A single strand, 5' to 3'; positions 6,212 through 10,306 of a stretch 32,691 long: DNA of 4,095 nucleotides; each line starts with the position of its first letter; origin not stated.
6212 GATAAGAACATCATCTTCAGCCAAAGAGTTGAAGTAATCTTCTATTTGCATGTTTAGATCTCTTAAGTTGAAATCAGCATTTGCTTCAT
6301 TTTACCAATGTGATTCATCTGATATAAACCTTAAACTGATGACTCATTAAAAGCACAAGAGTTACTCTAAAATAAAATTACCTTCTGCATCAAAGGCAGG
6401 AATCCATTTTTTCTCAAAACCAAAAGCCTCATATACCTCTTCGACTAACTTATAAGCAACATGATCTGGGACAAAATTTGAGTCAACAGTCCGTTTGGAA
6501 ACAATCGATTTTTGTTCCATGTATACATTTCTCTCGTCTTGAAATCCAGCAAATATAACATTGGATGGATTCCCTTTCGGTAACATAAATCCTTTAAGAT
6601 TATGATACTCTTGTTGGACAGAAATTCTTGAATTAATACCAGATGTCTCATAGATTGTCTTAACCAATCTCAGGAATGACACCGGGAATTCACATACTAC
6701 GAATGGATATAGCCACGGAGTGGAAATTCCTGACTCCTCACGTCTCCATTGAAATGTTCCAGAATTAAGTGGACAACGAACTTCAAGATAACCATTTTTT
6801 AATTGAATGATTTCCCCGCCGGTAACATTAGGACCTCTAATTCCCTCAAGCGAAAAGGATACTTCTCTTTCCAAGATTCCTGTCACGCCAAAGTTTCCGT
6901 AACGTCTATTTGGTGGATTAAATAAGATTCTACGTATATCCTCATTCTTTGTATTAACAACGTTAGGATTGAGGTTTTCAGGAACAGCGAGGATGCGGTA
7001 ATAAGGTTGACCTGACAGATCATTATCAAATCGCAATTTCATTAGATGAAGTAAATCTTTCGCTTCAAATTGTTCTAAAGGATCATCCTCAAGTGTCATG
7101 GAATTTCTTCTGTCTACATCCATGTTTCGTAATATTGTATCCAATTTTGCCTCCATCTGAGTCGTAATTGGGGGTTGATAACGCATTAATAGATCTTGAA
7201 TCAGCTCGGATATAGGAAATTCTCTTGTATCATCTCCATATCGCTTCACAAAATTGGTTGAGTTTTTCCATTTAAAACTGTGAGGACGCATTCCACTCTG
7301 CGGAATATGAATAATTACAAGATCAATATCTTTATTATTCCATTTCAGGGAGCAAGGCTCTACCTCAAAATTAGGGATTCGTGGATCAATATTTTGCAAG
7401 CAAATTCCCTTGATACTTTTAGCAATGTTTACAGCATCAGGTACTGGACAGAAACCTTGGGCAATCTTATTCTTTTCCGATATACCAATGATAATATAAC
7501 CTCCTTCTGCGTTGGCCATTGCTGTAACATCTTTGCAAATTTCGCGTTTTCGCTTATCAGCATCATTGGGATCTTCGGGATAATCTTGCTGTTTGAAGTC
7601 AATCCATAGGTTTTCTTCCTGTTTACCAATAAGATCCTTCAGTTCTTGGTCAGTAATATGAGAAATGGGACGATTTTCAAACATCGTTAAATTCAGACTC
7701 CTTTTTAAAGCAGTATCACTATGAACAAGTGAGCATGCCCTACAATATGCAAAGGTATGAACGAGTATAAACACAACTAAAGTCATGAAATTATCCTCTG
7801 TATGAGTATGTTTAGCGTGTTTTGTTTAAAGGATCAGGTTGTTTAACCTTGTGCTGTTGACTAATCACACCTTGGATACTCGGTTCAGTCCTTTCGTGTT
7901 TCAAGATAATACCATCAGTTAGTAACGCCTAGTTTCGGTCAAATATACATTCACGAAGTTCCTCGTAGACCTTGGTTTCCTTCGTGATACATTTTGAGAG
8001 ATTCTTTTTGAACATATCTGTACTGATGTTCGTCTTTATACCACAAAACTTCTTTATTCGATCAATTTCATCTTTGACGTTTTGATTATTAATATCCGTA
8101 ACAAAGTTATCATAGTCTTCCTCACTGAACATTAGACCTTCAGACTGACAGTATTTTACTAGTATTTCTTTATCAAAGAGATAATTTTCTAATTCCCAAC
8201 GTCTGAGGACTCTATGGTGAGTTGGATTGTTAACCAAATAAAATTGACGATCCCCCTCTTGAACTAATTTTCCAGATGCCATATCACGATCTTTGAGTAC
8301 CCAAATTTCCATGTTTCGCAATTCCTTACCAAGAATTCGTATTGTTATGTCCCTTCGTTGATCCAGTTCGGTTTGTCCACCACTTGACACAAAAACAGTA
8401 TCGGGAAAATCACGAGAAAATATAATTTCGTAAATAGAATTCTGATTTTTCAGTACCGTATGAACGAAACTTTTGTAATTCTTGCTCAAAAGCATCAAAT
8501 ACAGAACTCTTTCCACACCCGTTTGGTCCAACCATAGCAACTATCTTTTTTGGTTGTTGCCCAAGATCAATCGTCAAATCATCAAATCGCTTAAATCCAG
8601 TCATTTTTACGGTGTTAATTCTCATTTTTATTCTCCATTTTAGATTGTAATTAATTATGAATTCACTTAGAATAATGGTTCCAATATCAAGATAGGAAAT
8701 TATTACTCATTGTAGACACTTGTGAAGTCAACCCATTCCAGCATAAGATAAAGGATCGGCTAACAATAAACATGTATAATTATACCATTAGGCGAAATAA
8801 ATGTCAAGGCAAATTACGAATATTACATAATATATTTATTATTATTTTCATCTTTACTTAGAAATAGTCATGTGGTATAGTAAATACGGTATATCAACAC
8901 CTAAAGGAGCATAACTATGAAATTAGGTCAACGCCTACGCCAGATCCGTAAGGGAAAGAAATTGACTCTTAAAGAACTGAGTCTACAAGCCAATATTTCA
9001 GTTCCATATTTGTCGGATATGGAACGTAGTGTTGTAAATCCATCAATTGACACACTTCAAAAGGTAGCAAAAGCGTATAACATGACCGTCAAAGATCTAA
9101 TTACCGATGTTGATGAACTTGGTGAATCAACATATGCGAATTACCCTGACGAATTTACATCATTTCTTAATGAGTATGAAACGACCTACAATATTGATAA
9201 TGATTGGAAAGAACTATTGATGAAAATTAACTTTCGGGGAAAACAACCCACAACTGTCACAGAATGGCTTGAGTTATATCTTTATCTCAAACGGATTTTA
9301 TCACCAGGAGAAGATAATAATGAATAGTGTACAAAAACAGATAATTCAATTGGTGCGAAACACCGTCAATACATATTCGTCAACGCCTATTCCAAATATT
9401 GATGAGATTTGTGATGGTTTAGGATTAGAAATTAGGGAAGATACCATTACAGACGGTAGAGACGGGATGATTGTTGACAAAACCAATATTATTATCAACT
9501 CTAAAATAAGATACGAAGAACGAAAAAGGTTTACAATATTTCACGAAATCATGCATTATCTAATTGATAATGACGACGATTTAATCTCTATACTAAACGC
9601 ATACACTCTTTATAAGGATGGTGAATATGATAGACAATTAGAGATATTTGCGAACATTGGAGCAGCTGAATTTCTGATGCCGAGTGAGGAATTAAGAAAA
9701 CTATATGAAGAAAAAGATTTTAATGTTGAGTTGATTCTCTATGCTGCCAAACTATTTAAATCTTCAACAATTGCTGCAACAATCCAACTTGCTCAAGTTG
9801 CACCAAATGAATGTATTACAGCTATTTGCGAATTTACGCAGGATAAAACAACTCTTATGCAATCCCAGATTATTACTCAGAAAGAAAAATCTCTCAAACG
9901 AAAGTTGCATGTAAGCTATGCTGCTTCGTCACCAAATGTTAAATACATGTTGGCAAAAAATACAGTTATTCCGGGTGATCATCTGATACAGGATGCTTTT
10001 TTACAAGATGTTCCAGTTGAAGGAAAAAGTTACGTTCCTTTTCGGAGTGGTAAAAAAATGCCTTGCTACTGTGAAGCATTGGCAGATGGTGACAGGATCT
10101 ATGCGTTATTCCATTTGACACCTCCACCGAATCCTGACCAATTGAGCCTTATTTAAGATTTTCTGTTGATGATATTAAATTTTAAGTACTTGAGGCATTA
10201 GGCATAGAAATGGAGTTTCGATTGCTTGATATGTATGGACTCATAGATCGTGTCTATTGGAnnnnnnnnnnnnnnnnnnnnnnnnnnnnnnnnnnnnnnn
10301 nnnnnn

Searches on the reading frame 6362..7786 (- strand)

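Call 37: search_protein_families(library=pfam, proteins=[window:6362-7786:-])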
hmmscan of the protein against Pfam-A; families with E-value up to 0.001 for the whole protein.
window:6362-7786:- (474 aa): 1 family
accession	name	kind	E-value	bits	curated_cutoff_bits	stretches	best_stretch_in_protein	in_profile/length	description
PF04326.19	SLFN_AlbA_2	-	5.1e-18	66.2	25.3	1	58-189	1-116/118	Schlafen, AlbA_2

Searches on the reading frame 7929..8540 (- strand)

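Call 37: search_protein_families(library=pfam, proteins=[window:7929-8540:-])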
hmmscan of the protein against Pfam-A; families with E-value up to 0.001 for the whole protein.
window:7929-8540:- (203 aa): 1 family
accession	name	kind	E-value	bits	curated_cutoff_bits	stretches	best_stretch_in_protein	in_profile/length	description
PF11224.13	DUF3023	-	0.00038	20.8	22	0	108-166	43-104/129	Protein of unknown function (DUF3023)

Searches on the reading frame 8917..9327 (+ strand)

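Call 37: search_protein_families(library=pfam, proteins=[window:8917-9327:+])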
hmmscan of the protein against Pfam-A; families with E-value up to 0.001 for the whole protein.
window:8917-9327:+ (136 aa): 5 families
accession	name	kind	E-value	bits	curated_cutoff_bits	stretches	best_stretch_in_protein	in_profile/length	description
PF01381.28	HTH_3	-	2.6e-13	50.2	23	1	7-59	1-53/55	Helix-turn-helix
PF13443.12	HTH_26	-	1.5e-08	35.2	22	1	6-67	1-63/63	Cro/C1-type HTH DNA-binding domain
PF12844.13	HTH_19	-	4.4e-08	33.4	30.2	1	4-67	1-64/64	Helix-turn-helix domain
PF13560.12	HTH_31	-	2.4e-07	31.4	27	1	3-57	2-57/64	Helix-turn-helix domain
PF13413.12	HTH_25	-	0.00033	20.9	24.6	0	6-37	1-32/62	Helix-turn-helix domain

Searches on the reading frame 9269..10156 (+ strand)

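Call 37: search_protein_families(library=pfam, proteins=[window:9269-10156:+])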
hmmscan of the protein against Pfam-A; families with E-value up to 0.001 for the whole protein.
window:9269-10156:+ (295 aa): 1 family
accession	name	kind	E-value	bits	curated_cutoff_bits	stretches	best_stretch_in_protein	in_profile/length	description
PF06114.19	Peptidase_M78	-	3.3e-14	53.2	22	1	60-172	17-120/123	IrrE N-terminal-like domain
